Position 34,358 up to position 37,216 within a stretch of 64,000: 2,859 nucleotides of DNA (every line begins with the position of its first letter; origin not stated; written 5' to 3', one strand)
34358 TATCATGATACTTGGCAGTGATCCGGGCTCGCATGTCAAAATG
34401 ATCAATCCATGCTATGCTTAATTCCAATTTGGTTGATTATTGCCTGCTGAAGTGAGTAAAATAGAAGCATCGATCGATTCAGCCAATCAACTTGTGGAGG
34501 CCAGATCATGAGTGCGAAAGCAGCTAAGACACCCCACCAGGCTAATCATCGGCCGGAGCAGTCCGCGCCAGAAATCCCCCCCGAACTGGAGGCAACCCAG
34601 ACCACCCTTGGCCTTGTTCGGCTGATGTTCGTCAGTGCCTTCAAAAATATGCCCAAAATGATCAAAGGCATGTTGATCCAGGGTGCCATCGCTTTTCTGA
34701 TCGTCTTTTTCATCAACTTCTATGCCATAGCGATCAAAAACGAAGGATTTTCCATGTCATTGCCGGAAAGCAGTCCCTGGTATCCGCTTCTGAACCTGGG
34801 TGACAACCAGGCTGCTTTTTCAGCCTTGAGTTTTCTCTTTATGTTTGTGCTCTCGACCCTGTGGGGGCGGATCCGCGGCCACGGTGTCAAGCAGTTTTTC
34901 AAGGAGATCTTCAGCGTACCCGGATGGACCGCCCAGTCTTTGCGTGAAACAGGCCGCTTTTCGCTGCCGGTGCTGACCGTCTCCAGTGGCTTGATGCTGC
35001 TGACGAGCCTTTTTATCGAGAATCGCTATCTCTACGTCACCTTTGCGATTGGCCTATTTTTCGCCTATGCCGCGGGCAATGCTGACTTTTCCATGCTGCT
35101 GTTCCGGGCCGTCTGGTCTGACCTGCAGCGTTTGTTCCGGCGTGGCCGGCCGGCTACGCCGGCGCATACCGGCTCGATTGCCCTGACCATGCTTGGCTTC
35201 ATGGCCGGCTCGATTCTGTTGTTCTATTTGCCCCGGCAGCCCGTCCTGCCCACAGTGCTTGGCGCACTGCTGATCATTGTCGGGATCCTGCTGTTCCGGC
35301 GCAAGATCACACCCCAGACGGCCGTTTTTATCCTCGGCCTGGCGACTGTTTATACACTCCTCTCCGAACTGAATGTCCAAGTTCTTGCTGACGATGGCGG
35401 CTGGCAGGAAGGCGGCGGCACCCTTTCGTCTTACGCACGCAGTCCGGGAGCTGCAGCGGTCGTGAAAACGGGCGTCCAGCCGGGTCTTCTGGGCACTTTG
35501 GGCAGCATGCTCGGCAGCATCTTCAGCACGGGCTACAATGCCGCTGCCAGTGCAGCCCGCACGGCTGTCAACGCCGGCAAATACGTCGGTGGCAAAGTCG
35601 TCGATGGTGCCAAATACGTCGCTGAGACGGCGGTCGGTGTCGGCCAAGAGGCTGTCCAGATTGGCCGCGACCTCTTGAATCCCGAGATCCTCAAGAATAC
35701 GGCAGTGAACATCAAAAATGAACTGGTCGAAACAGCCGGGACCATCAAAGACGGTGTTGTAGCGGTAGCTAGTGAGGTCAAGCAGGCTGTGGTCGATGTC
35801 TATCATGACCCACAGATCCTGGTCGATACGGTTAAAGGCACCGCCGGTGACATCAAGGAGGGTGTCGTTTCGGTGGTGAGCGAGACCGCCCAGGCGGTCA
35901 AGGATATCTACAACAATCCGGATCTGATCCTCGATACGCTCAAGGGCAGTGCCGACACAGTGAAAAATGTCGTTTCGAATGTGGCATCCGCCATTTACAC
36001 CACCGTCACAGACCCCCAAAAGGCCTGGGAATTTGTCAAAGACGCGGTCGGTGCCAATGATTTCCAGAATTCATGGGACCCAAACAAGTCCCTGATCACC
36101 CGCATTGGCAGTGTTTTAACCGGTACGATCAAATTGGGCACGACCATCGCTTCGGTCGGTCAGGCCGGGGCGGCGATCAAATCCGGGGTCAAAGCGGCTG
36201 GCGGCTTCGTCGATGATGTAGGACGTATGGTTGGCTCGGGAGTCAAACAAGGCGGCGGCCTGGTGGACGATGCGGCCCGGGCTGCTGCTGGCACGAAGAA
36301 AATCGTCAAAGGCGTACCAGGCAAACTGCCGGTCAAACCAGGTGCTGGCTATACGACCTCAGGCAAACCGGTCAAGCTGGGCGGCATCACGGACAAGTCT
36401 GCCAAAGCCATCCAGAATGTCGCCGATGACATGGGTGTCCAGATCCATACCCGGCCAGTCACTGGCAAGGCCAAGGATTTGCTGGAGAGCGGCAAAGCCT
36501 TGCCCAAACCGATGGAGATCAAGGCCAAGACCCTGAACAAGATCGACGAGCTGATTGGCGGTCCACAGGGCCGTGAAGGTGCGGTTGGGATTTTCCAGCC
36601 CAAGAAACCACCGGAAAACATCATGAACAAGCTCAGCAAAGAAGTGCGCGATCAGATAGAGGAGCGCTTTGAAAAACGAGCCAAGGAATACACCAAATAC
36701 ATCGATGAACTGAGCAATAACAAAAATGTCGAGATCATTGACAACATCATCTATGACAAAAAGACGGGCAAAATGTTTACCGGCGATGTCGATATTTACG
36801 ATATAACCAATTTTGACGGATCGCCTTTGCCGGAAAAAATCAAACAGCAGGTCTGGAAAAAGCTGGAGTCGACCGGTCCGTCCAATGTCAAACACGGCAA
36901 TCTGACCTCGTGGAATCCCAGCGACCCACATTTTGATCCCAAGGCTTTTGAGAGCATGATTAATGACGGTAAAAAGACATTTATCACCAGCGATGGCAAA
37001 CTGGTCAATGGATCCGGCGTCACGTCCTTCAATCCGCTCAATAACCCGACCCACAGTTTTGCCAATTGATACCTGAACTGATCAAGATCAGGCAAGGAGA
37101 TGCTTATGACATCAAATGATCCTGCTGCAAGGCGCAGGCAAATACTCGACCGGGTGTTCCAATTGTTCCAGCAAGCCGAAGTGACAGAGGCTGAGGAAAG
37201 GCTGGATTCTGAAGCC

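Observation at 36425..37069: The class II cyclase catalytic signature is present in order and partly with exact spacing, in a shortened scaffold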

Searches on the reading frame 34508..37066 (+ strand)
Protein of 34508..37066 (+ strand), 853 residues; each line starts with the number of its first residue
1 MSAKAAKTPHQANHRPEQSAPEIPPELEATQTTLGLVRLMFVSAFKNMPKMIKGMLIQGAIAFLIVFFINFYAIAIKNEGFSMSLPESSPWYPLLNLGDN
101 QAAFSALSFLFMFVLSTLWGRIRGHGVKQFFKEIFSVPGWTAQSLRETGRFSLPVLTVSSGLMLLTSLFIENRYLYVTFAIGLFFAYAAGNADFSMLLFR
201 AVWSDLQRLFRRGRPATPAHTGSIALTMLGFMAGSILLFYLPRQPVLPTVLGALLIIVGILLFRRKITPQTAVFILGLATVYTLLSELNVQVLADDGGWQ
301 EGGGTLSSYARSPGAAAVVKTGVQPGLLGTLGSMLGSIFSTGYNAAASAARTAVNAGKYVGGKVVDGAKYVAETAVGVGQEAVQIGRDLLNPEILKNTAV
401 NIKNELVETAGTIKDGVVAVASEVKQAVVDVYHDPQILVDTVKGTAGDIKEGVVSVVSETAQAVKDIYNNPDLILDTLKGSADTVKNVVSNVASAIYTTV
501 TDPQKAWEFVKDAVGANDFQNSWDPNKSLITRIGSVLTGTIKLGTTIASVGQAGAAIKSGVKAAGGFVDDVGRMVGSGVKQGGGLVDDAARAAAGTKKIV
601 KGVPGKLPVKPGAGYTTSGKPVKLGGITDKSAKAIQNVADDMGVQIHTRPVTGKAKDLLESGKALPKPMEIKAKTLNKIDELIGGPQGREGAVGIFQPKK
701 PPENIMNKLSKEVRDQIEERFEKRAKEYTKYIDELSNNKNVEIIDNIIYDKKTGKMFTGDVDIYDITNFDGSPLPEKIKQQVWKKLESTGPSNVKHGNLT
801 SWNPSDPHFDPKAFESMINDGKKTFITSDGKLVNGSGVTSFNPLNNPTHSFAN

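Call 4: search_protein_families(library=pfam, proteins=[window:34508-37066:+], max_evalue=1)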
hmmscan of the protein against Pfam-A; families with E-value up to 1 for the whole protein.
window:34508-37066:+ (853 aa): 6 families
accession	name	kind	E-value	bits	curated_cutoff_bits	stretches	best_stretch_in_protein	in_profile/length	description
PF03497.21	Anthrax_toxA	-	0.037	14.5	25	1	623-675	6-57/173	Anthrax toxin LF subunit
PF18937.5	DUF5685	-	0.077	12.8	26.7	1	707-750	221-264/272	Family of unknown function (DUF5685)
PF07960.16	CBP4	-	0.24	11.6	28.8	1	703-737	33-67/131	CBP4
PF11384.13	DUF3188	-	0.24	11.5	24.6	0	250-267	31-48/50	Protein of unknown function (DUF3188)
PF04513.17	Baculo_PEP_C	-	0.69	10.4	38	0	429-496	30-94/140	Baculovirus polyhedron envelope protein, PEP, C terminus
PF09687.15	PRESAN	-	0.74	10.7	23.7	1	700-750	57-109/125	Plasmodium RESA N-terminal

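Call 10: search_protein_families(library=ncbifam, proteins=[window:34508-37066:+], max_evalue=1)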
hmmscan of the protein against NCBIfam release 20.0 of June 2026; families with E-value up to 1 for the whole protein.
window:34508-37066:+ (853 aa): 0 families

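Call 13: search_protein_families(library=padloc, proteins=[window:34508-37066:+], max_evalue=1)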
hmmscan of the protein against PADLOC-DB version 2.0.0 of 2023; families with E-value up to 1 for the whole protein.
window:34508-37066:+ (853 aa): 1 family
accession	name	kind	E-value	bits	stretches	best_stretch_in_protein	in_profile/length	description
PDLC00601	ZorA1|ZorA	-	0.036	10.7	1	703-748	648-691/699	MotA/ExbB/TolQ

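Call 42: find_related_loci(query=window:34508-37066:+, collection=genome_contigs, flank=6000)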
Query window:34508-37066:+ (853 aa) in genome_contigs; peptide patterns used: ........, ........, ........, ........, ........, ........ (x = any residue, [..] = any of these).
104 stretches matched a pattern; 37 encode a relative of the query (tblastn E <= 1e-3); 36 distinct loci.
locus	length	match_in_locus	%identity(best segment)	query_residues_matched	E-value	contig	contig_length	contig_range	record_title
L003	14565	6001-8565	90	1-853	0e+0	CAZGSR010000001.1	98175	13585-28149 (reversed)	MAG TPA_asm: uncultured Mageeibacillus sp. isolate binchicken_co27_475 genome assembly, contig: NODE_318_length_98175_co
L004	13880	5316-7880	90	1-853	0e+0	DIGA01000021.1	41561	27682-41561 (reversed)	MAG TPA_asm: Mageeibacillus sp. UBA5734 UBA5734_contig_10251, whole genome shotgun sequence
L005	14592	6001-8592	88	1-853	0e+0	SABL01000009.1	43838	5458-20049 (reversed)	MAG: Clostridia bacterium isolate INTA.CYC.091 contig-100_586, whole genome shotgun sequence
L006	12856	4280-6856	83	1-853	0e+0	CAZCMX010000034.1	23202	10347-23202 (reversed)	MAG TPA_asm: uncultured Mageeibacillus sp. isolate SRP263991_co4_504 genome assembly, contig: NODE_2859_length_23202_cov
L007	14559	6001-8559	91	1-853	0e+0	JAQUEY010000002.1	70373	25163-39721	MAG: Eubacteriales bacterium isolate STCSWMC_189 NODE_633_length_70373_cov_7.100404_ST_CSWMC, whole genome shotgun seque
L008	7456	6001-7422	35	24-483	6e-80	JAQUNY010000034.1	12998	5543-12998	MAG: Eubacteriales bacterium isolate STD1_189 NODE_12569_length_12998_cov_4.188563_Sandtown_D1, whole genome shotgun seq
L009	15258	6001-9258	28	34-853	3e-60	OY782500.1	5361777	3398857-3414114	MAG: Vallitaleaceae bacterium isolate 08788439-a597-456a-b4e9-0d8f61821b33 genome assembly, chromosome: 1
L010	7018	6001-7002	31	9-352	3e-35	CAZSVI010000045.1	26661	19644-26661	MAG TPA_asm: uncultured Oscillospiraceae bacterium isolate SRP241326_co3_320 genome assembly, contig: NODE_2556_length_2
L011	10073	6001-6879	31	55-341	2e-22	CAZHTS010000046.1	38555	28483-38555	MAG TPA_asm: uncultured Anaerolineaceae bacterium isolate binchicken_co20_77 genome assembly, contig: NODE_2333_length_3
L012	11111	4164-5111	29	26-342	4e-21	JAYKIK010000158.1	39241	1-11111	MAG: Synechococcus sp. isolate 452999 NODE_23238385, whole genome shotgun sequence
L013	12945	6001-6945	30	25-342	1e-20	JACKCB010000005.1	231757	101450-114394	MAG: Ardenticatenaceae bacterium isolate HK-STAS-CHLO-36 HK-STAS-CHLO-36_5, whole genome shotgun sequence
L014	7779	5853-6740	28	36-340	3e-19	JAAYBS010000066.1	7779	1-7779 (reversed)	MAG: Syntrophomonadaceae bacterium isolate AS06rmzACSIP_353 174171_AS06, whole genome shotgun sequence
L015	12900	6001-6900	30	45-340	2e-18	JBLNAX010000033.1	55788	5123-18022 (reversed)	MAG: Acidobacteriota bacterium isolate MAG166 PRJNA951521_bin26_renamed_32, whole genome shotgun sequence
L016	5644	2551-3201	27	113-338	3e-17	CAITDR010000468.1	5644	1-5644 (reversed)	MAG: uncultured proteobacterium isolate ErkenSummer_bin-5044 genome assembly, contig: bin-5044:468/711, whole genome sho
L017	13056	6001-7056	26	6-325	6e-17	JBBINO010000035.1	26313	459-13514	MAG: Acidobacteriota bacterium isolate QNF170220_bin_258 NODE_2034_length_26313_cov_26.169244, whole genome shotgun sequ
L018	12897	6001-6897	27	36-341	2e-16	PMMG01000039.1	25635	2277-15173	MAG: Dehalococcoidia bacterium isolate fen_1014 73.20100900_E1D.16_contig_47182, whole genome shotgun sequence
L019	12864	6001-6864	28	19-327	3e-16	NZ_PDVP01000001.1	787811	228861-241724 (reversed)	Zhengella mangrovi strain X9-2-2 Scaffold1_1, whole genome shotgun sequence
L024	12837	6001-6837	28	35-319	5e-14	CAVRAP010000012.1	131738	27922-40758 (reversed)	MAG: uncultured Actinomycetota bacterium isolate MFD03551.bin.1.83 genome assembly, contig: contig_26048, whole genome s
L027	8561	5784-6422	28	125-333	2e-12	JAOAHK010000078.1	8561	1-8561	MAG: Anaerolineales bacterium isolate SKW59 NODE_77_length_8561_cov_1.842763, whole genome shotgun sequence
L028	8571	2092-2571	31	175-339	1e-10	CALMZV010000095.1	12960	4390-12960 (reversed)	MAG TPA_asm: uncultured Methylocystaceae bacterium isolate SRR8859111_bin.115_CONCOCT_v1.1_MAG genome assembly, contig:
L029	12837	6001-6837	26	35-319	2e-10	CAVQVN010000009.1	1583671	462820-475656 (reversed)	MAG: uncultured Actinomycetota bacterium isolate MFD09964.bin.1.364 genome assembly, contig: contig_6121, whole genome s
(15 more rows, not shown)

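Call 65: search_protein_families(library=pfam, proteins=[L011:6382-7581:+, L012:5298-6497:+, L013:6796-7995:+, L015:8809-10008:+, L018:8050-9249:+, L019:8395-9594:+, L024:8845-10044:+, L027:7230-8429:+, L028:4093-5292:+, L029:8899-10098:+], max_evalue=0.001)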
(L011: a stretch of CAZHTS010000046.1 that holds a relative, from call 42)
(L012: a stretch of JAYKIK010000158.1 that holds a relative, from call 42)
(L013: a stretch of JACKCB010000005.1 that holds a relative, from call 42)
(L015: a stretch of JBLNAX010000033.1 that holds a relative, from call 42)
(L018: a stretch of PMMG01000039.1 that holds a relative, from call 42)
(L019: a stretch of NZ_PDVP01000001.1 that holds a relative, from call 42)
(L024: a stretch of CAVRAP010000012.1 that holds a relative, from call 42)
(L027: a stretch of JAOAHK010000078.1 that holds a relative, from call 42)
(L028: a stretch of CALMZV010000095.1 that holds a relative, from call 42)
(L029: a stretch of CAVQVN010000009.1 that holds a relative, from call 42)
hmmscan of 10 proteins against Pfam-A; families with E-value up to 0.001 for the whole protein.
L011:6382-7581:+ (400 aa): 0 families

L012:5298-6497:+ (400 aa): 0 families

L013:6796-7995:+ (400 aa): 2 families
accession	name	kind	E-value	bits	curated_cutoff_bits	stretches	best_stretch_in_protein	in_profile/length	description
PF00498.31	FHA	-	1.4e-20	73.9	20.7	1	328-391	2-67/67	FHA domain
PF16697.10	Yop-YscD_cpl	-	9.9e-18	64.6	33.2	1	311-397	2-90/94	Inner membrane component of T3SS, cytoplasmic domain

L015:8809-10008:+ (400 aa): 0 families

L018:8050-9249:+ (400 aa): 0 families

L019:8395-9594:+ (400 aa): 0 families

L024:8845-10044:+ (400 aa): 0 families

L027:7230-8429:+ (400 aa): 0 families

L028:4093-5292:+ (400 aa): 0 families

L029:8899-10098:+ (400 aa): 0 families
